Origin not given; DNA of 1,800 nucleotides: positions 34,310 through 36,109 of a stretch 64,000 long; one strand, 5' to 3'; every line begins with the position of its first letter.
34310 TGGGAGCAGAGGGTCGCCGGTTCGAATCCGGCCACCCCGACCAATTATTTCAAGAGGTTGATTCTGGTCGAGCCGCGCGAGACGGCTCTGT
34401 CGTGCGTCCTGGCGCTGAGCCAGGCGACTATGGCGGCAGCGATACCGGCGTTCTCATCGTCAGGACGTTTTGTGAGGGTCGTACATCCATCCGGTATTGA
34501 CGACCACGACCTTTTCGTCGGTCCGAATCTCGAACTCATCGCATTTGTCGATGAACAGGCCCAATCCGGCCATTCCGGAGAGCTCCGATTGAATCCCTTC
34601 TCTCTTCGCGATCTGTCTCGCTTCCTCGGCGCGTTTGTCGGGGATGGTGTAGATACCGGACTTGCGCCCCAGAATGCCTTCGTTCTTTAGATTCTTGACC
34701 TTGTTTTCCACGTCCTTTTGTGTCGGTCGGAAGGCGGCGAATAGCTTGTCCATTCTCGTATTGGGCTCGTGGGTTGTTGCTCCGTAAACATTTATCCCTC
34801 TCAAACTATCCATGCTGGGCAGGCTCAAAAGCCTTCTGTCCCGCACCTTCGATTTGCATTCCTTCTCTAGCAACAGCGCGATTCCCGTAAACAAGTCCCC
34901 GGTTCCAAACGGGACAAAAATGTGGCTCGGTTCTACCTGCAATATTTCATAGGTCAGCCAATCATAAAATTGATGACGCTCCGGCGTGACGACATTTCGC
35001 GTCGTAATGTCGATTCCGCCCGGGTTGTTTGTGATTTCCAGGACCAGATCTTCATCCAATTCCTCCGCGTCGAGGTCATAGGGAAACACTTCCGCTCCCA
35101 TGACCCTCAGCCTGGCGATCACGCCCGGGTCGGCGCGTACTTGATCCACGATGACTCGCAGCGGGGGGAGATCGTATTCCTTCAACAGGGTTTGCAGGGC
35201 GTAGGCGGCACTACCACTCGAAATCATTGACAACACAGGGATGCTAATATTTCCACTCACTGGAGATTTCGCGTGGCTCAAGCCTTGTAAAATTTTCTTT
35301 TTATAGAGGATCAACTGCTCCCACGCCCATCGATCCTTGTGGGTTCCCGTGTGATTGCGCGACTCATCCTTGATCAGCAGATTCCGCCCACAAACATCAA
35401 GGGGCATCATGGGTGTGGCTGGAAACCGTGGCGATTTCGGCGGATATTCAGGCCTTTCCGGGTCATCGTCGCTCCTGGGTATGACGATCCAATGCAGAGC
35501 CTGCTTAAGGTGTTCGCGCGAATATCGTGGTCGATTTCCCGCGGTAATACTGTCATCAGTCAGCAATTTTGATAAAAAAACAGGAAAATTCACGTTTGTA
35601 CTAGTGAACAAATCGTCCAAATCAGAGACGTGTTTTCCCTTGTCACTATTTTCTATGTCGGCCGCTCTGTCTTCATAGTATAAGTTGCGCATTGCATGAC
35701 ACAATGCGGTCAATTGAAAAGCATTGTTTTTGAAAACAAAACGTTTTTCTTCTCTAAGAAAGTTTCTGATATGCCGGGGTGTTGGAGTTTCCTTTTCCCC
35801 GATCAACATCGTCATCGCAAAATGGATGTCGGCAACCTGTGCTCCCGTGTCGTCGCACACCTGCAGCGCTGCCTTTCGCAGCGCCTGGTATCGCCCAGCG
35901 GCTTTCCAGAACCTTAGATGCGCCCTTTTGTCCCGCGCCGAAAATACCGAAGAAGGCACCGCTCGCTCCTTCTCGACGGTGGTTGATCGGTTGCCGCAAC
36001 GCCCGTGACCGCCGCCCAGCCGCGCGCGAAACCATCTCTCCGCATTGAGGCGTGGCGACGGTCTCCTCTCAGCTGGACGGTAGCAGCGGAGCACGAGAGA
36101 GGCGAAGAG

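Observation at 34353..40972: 6.6-kb accessory locus between two inward-facing tRNA genes: low-GC / high-GC / low-GC mosaic of function-unknown genes, no recombinase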

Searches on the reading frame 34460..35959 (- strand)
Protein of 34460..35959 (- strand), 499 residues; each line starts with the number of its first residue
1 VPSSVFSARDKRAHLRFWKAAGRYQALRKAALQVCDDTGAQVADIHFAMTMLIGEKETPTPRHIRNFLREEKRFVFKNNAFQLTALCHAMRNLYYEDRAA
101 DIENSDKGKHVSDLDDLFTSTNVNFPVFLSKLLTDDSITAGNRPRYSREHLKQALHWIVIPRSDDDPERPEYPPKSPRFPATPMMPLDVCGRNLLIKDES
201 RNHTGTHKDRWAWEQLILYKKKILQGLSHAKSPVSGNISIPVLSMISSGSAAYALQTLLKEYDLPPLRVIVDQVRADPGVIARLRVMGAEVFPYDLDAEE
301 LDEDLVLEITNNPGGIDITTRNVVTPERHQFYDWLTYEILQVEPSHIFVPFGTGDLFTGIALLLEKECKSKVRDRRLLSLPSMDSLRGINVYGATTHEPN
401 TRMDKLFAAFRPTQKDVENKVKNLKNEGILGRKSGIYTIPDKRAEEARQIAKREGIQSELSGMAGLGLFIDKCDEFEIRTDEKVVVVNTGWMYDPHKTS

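Call 6: search_protein_families(library=pfam, proteins=[window:34460-35959:-], max_evalue=1)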
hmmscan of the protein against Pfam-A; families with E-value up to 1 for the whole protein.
window:34460-35959:- (499 aa): 2 families
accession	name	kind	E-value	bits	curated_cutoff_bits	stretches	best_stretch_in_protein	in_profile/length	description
PF00291.31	PALP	-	3.8e-23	82.7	35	1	182-490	8-295/295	Pyridoxal-phosphate dependent enzyme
PF18169.6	SLATT_6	-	0.23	11.5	27.1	1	71-133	79-142/176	SMODS and SLOG-associating 2TM effector domain 6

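Call 7: search_protein_families(library=ncbifam, proteins=[window:34460-35959:-], max_evalue=1)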
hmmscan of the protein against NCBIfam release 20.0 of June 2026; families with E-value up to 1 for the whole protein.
window:34460-35959:- (499 aa): 4 families
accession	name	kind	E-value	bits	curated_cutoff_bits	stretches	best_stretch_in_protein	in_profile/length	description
NF004170.0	PRK05638.1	equivalog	1.7e-09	36.8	421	1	191-490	79-353/442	threonine synthase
NF004996.0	PRK06381.1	equivalog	0.0024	16.9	266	1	192-214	31-53/319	threonine synthase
NF006050.0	PRK08197.1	equivalog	0.0069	15.2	303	0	189-214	93-118/406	threonine synthase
NF040741.1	ornith_OrtB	equivalog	0.24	9.8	550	1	191-244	81-131/464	2-amino-4-oxopentanoate thiolase subunit OrtB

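Call 8: search_protein_families(library=padloc, proteins=[window:34460-35959:-], max_evalue=1)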
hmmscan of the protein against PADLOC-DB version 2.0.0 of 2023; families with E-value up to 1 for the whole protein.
window:34460-35959:- (499 aa): 0 families

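Call 9: find_homologous_proteins(query=window:34460-35959:-)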
Query window:34460-35959:- (499 aa): 641 proteins with E <= 0.001 among 8000 candidates; the best 120 are listed.
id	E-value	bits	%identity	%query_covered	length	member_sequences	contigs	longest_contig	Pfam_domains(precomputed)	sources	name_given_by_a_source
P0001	1.5e-116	408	43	98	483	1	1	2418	PF00291.32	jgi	jgi:cysteine synthase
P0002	2.0e-116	407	44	98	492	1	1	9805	PF00291.32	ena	-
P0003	1.2e-114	401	43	98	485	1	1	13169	PF00291.32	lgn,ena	-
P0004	1.4e-111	391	43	98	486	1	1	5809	PF00291.32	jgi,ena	jgi:hypothetical protein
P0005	1.4e-110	388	44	97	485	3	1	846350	PF00291.32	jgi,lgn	jgi:hypothetical protein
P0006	1.5e-110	388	46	96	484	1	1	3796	PF00291.32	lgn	-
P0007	4.9e-110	386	44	97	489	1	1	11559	PF00291.32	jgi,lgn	jgi:cysteine synthase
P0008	5.7e-110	386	43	97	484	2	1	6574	PF00291.32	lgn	-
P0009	2.1e-109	384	44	97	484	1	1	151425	PF00291.32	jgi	jgi:hypothetical protein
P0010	7.4e-104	366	41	99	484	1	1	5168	PF00291.32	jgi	jgi:hypothetical protein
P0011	1.0e-102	362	42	97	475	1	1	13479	PF00291.32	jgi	jgi:hypothetical protein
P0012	2.7e-100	354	41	99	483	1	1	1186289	PF00291.32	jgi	jgi:hypothetical protein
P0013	1.4e-99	352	40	97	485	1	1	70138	PF00291.32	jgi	jgi:threonine dehydratase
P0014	9.0e-98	346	41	96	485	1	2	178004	PF00291.32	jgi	jgi:threonine dehydratase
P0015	2.5e-95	338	40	97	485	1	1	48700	PF00291.32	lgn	-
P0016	2.8e-95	338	41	96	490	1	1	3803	PF00291.32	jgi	jgi:cysteine synthase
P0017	1.5e-93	332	49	71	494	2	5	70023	PF00291.32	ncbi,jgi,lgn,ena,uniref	ncbi:PLP-dependent lyase/thiolase [uncultured Parvibaculum sp.]|uniref:PLP-dependent lyase/thiolase 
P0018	6.4e-93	330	40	98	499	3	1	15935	PF00291.32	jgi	-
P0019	1.7e-90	322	46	69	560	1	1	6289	PF00291.32,PF13676.12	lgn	-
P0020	3.3e-90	321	46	69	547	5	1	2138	PF00291.32,PF13676.12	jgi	jgi:hypothetical protein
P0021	9.9e-90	319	39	98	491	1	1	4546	PF00291.32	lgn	-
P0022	3.9e-89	317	43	73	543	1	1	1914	PF00291.32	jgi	jgi:hypothetical protein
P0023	4.4e-89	317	47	69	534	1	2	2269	PF00291.32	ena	-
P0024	5.7e-89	317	40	96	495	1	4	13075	PF00291.32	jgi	jgi:threonine dehydratase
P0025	2.3e-88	315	46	67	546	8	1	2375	PF00291.32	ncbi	-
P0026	3.4e-88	314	47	66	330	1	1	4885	PF00291.32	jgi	jgi:hypothetical protein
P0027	7.8e-88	313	44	70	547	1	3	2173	PF00291.32,PF13676.12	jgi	jgi:hypothetical protein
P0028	2.3e-87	311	44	69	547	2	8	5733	PF00291.32,PF13676.12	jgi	jgi:hypothetical protein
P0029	4.2e-87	311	49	70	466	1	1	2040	PF00291.32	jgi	jgi:cysteine synthase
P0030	4.6e-87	310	44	68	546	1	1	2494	PF00291.32,PF13676.12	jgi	jgi:hypothetical protein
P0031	1.0e-86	309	53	60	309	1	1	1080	PF00291.32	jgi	jgi:hypothetical protein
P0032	3.8e-86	307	45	70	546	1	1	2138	PF00291.32,PF13676.12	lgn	-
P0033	5.8e-86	307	44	71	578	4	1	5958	PF00291.32,PF13676.12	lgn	-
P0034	1.5e-85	305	45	69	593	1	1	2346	PF00291.32,PF13676.12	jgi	jgi:threonine dehydratase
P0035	3.2e-85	304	43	68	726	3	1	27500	PF00291.32,PF13676.12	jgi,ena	jgi:threonine dehydratase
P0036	6.7e-85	303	38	96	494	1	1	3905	PF00291.32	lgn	-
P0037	9.4e-85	303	45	66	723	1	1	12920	PF00291.32,PF13676.12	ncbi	-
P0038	3.0e-84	301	44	71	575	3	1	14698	PF00291.32,PF13676.12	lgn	-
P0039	4.0e-84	301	45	70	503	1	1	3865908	PF00291.32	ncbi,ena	-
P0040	5.2e-84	300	43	72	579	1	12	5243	PF00291.32,PF13676.12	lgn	-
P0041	5.5e-84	300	44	70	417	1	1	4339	PF00291.32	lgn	-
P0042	2.2e-83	298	39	96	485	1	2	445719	PF00291.32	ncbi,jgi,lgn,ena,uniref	ncbi:MAG TPA: PLP-dependent lyase/thiolase [Allosphingosinicella sp.]|jgi:cysteine synthase|uniref:P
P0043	2.9e-83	298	43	74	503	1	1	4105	PF00291.32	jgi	jgi:cysteine synthase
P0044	1.4e-82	296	44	70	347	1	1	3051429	PF00291.32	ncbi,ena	-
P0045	2.4e-82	295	43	70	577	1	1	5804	PF00291.32,PF13676.12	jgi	jgi:hypothetical protein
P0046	2.6e-82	295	44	71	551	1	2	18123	PF00291.32,PF13676.12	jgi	jgi:hypothetical protein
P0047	3.0e-82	295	45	67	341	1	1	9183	PF00291.32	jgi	jgi:Pyridoxal-phosphate dependent enzyme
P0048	9.0e-82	293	44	69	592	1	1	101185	PF00291.32,PF13676.12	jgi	jgi:Pyridoxal-phosphate dependent enzyme/TIR domain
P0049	9.1e-82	293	44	67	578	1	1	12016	PF00291.32,PF13676.12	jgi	jgi:hypothetical protein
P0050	9.4e-82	293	39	97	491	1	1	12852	PF00291.32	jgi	jgi:Pyridoxal-phosphate dependent enzyme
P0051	7.3e-81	290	42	70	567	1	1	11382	PF00291.32,PF13676.12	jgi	jgi:Pyridoxal-phosphate dependent enzyme/TIR domain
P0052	1.3e-80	289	38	97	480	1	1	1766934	PF00291.32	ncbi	-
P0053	7.5e-80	287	44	68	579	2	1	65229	PF00291.32,PF13676.12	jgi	jgi:hypothetical protein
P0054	8.1e-80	287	41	70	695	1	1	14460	PF00291.32,PF13676.12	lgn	-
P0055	1.3e-79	286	43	71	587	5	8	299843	PF00291.32,PF13676.12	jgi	jgi:hypothetical protein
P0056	1.4e-79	286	38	96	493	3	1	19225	PF00291.32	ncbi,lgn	-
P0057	1.4e-79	286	43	68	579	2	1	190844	PF00291.32,PF13676.12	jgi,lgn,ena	-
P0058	1.9e-79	285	43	68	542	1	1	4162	PF00291.32,PF13676.12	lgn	-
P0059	2.3e-79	285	44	67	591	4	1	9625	PF00291.32,PF13676.12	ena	-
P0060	7.6e-79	283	43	68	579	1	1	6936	PF00291.32,PF13676.12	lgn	-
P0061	8.3e-79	283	43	68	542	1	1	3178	PF00291.32,PF13676.12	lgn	-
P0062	3.8e-78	281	43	72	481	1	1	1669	PF00291.32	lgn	-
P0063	4.3e-78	281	45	71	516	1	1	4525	PF00291.32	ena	-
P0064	4.9e-78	281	45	70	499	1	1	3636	PF00291.32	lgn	-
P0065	1.1e-77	279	43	68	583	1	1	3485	PF00291.32,PF13676.12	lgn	-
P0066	3.3e-77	278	42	72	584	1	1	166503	PF00291.32,PF13676.12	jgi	jgi:cysteine synthase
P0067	3.6e-77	278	44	70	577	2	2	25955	PF00291.32,PF13676.12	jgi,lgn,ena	jgi:hypothetical protein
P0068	2.5e-76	275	42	67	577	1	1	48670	PF00291.32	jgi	jgi:Pyridoxal-phosphate dependent enzyme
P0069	1.4e-75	273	43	71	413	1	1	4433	PF00291.32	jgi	-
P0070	2.1e-75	272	46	66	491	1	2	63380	PF00291.32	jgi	jgi:hypothetical protein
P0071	7.3e-75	270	54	52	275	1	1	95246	PF00291.32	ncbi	-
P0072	1.5e-74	269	43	66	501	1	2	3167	PF00291.32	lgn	-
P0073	3.0e-73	265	41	71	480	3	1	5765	PF00291.32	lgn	-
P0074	3.8e-73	265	38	80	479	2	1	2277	PF00291.32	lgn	-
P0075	4.4e-73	264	38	79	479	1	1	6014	PF00291.32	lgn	-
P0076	5.0e-73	264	41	72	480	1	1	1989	PF00291.32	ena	-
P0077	9.3e-73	263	41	69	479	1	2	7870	PF00291.32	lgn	-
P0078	1.3e-72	263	35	96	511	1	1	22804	PF00291.32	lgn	-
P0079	1.5e-72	263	37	87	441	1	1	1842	PF00291.32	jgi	jgi:hypothetical protein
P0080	9.0e-72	260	38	80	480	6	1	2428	PF00291.32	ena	-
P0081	9.1e-72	260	39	79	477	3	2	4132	PF00291.32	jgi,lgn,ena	-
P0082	1.0e-71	260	38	80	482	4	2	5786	PF00291.32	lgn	-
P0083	1.2e-71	260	42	72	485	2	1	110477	PF00291.32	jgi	jgi:cysteine synthase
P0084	1.6e-71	259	40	67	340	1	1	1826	PF00291.32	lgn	-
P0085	1.7e-71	259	38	83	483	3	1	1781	PF00291.32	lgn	-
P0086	1.7e-71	259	37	79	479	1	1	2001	PF00291.32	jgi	jgi:pyridoxal-phosphate dependent enzyme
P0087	2.1e-71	259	42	69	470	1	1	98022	PF00291.32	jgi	jgi:threonine dehydratase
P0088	3.4e-71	258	42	67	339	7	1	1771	PF00291.32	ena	-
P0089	7.9e-71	257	39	79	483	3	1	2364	PF00291.32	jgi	jgi:hypothetical protein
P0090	1.0e-70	257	41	67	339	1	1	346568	PF00291.32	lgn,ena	-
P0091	1.8e-70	256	44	65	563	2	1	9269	PF00291.32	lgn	-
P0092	2.6e-70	255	41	67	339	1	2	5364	PF00291.32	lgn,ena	-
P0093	7.6e-70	254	40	69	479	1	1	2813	PF00291.32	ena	-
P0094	7.6e-70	254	41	67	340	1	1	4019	PF00291.32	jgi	-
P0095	9.2e-70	253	41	71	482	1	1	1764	PF00291.32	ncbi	-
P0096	3.0e-69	252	40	66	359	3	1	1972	PF00291.32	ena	-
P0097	4.3e-69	251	40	67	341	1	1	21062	PF00291.32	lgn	-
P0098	8.2e-69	250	40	66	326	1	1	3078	PF00291.32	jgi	jgi:hypothetical protein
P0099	8.3e-69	250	41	67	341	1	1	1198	PF00291.32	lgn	-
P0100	1.1e-68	250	40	67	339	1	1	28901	PF00291.32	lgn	-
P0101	1.1e-68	250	40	67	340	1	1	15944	PF00291.32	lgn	-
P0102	1.4e-68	250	41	68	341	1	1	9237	PF00291.32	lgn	-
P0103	5.0e-68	248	43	66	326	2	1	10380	PF00291.32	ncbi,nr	ncbi:MAG TPA: pyridoxal-phosphate dependent enzyme [Verrucomicrobiae bacterium]|nr:pyridoxal-phospha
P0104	5.0e-68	248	40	66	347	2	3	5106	PF00291.32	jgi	-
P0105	5.3e-68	248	40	67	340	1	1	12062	PF00291.32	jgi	jgi:hypothetical protein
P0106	5.4e-68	248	39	67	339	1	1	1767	PF00291.32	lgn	-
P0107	5.7e-68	247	42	69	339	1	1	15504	PF00291.32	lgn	-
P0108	6.6e-68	247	39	74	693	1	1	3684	PF00291.32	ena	-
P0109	6.6e-68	247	39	74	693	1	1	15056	PF00291.32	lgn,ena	-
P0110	6.8e-68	247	41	66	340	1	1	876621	PF00291.32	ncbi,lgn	-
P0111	9.4e-68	247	39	67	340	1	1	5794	PF00291.32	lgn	-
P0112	9.4e-68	247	41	66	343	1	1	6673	PF00291.32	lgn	-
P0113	1.4e-67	246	40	68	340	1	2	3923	PF00291.32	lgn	-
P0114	1.6e-67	246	40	66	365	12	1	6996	PF00291.32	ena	-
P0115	1.6e-67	246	41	66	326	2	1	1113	PF00291.32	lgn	-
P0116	1.9e-67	246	39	67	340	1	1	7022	PF00291.32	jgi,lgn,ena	-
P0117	2.4e-67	245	39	66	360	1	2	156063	PF00291.32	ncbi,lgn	ncbi:MAG: PLP-dependent lyase/thiolase [Minisyncoccia bacterium]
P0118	2.4e-67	245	40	63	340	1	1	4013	PF00291.32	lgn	-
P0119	2.9e-67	245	42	66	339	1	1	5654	PF00291.32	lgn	-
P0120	3.1e-67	245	41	67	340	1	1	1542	PF00291.32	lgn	-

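Call 12: find_encoding_contigs(protein=P0005, flank=8000, max_places=3)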
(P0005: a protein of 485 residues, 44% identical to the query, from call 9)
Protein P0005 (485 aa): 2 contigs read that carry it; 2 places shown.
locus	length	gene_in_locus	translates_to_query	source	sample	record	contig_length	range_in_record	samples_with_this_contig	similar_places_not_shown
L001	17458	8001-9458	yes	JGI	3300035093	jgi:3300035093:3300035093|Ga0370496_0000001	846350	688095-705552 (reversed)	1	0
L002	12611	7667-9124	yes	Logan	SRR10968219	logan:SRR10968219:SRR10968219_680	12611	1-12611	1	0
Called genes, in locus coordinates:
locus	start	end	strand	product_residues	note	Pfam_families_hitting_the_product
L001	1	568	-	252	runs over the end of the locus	-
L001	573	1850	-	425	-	-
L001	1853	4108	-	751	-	PF13589:HATPase_c_3, PF02518:HATPase_c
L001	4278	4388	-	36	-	-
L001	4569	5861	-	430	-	-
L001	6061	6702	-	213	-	PF07973:tRNA_SAD (faint)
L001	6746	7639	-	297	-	PF22814:WelO5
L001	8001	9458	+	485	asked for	PF00291:PALP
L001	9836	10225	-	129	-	-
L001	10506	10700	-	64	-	PF05930:Phage_AlpA (weak), PF12728:HTH_17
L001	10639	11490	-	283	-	-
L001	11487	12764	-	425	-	PF13356:Arm-DNA-bind_3, PF22022:Phage_int_M (weak), PF00589:Phage_integrase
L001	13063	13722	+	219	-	PF01895:PhoU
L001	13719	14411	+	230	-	PF00072:Response_reg, PF00486:Trans_reg_C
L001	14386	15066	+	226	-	-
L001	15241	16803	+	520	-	PF28492:Beta_helix_4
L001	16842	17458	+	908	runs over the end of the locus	PF07715:Plug, PF00593:TonB_dep_Rec_b-barrel, PF14905:OMP_b-brl_3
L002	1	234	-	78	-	?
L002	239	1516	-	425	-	-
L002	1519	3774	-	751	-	PF13589:HATPase_c_3, PF02518:HATPase_c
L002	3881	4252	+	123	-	PF03852:Vsr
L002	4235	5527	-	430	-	-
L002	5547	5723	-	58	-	-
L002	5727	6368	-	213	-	PF07973:tRNA_SAD (faint)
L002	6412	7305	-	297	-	PF22814:WelO5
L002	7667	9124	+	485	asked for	PF00291:PALP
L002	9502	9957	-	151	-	-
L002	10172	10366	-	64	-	PF05930:Phage_AlpA (weak), PF12728:HTH_17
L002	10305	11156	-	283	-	-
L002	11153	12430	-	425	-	PF13356:Arm-DNA-bind_3, PF22022:Phage_int_M (weak), PF00589:Phage_integrase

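Call 13: find_encoding_contigs(protein=P0012, flank=8000, max_places=3)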
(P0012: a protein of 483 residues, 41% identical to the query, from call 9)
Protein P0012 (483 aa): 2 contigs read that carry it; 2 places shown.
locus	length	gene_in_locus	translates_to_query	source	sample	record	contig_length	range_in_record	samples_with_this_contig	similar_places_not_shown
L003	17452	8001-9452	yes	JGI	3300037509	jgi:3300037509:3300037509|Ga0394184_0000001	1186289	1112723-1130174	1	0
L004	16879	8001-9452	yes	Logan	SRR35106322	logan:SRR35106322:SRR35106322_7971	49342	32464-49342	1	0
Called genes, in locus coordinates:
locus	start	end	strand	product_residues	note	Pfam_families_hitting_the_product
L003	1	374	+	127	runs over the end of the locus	PF01382:Avidin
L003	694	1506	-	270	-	-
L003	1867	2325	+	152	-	-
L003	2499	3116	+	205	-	-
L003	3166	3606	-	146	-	-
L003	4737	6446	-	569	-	PF00133:tRNA-synt_1 (weak), PF09334:tRNA-synt_1g, PF19303:Anticodon_3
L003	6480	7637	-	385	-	PF00438:S-AdoMet_synt_N, PF02772:S-AdoMet_synt_M, PF02773:S-AdoMet_synt_C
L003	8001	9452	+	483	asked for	PF00291:PALP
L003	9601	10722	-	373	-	PF00535:Glycos_transf_2 (weak)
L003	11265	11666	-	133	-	PF13302:Acetyltransf_3 (weak)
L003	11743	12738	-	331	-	-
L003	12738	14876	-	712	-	PF04055:Radical_SAM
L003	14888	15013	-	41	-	-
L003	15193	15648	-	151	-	-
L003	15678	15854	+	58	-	-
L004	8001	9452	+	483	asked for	PF00291:PALP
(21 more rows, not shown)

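Call 14: find_encoding_contigs(protein=P0009, flank=8000, max_places=3)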
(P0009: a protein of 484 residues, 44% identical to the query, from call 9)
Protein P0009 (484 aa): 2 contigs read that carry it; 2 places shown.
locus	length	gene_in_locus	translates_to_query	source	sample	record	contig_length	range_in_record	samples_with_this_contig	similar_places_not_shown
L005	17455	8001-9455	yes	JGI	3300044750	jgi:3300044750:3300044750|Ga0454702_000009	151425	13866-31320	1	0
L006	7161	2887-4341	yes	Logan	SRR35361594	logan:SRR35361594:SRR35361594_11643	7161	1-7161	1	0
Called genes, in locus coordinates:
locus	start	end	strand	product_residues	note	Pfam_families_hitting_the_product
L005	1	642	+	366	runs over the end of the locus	PF01926:MMR_HSR1, PF02421:FeoB_N, PF06071:YchF-GTPase_C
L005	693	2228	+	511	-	PF16655:PhoD_N, PF09423:PhoD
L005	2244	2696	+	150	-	PF01575:MaoC_dehydratas, PF13452:FAS1_DH_region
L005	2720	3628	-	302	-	PF02167:Cytochrom_C1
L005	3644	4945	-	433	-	PF00033:Cytochrome_B, PF13631:Cytochrom_B_N_2, PF00032:Cytochrom_B_C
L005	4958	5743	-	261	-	PF10399:UCR_Fe-S_N, PF00355:Rieske (weak)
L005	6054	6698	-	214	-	-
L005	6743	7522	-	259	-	PF22814:WelO5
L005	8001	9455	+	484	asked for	PF00291:PALP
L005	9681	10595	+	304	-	-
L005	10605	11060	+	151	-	PF00588:SpoU_methylase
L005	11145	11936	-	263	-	-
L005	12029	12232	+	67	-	-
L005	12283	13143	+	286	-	PF01218:Coprogen_oxidas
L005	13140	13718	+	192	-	-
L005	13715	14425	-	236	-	PF25231:DUF7847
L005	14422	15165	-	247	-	PF06790:UPF0259 (weak)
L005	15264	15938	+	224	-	PF21948:LplA-B_cat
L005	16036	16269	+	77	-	-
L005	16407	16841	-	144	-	-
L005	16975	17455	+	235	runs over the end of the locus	-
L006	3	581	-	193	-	?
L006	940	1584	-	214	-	-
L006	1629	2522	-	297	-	PF22814:WelO5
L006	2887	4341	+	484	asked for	PF00291:PALP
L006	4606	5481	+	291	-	-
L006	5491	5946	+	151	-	PF00588:SpoU_methylase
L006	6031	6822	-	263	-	-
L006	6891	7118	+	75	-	PF13576:Pentapeptide_3 (weak), PF13599:Pentapeptide_4 (weak), PF00805:Pentapeptide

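Call 16: find_encoding_contigs(protein=P0048, flank=8000, max_places=3)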
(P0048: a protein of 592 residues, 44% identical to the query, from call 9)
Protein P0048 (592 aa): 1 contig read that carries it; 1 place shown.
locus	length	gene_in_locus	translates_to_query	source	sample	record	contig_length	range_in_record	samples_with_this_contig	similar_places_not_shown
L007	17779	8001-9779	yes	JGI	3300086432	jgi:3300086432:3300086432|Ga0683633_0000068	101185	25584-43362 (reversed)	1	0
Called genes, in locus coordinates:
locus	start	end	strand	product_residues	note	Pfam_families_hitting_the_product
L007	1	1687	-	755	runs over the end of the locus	-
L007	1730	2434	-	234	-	-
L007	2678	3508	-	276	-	PF18928:DUF5677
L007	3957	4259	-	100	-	PF13560:HTH_31, PF12844:HTH_19, PF01381:HTH_3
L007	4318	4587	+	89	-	-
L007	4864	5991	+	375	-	PF00589:Phage_integrase (weak)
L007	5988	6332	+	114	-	PF05973:Gp49 (weak)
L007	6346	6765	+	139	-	PF13744:HTH_37 (weak), PF13560:HTH_31 (weak), PF01381:HTH_3, PF12844:HTH_19, PF13443:HTH_26 (weak)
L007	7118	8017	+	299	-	PF10137:CAP12-PCTIR_TIR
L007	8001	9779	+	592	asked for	PF13676:TIR_2, PF00291:PALP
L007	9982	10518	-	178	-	PF08818:DUF1801 (weak)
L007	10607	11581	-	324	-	PF02518:HATPase_c (faint), PF07730:HisKA_3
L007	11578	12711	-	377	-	PF23539:DUF7134 (weak)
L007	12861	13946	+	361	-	PF00072:Response_reg, PF00196:GerE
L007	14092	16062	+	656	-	PF25390:WD40_RLD, PF00415:RCC1, PF13540:RCC1_2, PF25390:WD40_RLD, PF00415:RCC1, PF13540:RCC1_2, PF00415:RCC1, PF00415:RCC1, +5 more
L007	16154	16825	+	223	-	PF01391:Collagen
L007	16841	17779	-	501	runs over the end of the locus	PF01494:FAD_binding_3, PF03486:HI0933_like (faint), PF07992:Pyr_redox_2 (faint), PF21274:Rng_hyd_C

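Call 17: find_encoding_contigs(protein=P0055, flank=8000, max_places=4)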
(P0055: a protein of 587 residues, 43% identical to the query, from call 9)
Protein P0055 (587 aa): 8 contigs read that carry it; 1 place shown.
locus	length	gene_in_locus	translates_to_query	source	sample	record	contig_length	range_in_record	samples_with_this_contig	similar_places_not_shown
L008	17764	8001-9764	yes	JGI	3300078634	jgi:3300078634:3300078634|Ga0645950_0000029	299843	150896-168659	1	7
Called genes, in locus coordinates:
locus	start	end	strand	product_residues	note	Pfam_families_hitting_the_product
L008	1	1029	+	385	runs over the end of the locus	PF14659:Phage_int_SAM_3 (weak), PF00589:Phage_integrase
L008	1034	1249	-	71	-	PF12728:HTH_17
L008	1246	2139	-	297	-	PF13814:Replic_Relax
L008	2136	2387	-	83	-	-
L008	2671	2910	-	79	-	-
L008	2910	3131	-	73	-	-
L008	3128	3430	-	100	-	-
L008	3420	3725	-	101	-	PF13560:HTH_31, PF12844:HTH_19 (weak), PF01381:HTH_3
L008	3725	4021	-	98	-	-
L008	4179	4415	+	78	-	PF13560:HTH_31, PF12844:HTH_19, PF01381:HTH_3, PF13443:HTH_26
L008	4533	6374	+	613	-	PF07505:DUF5131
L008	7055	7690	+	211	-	-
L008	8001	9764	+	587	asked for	PF13676:TIR_2, PF00291:PALP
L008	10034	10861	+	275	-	-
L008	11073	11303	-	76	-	-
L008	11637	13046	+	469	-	-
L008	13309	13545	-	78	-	-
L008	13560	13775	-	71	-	-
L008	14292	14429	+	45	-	-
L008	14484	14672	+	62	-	-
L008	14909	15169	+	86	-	-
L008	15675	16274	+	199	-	PF01872:RibD_C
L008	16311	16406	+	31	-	-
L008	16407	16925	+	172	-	-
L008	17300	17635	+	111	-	PF00126:HTH_1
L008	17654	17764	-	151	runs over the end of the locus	PF12840:HTH_20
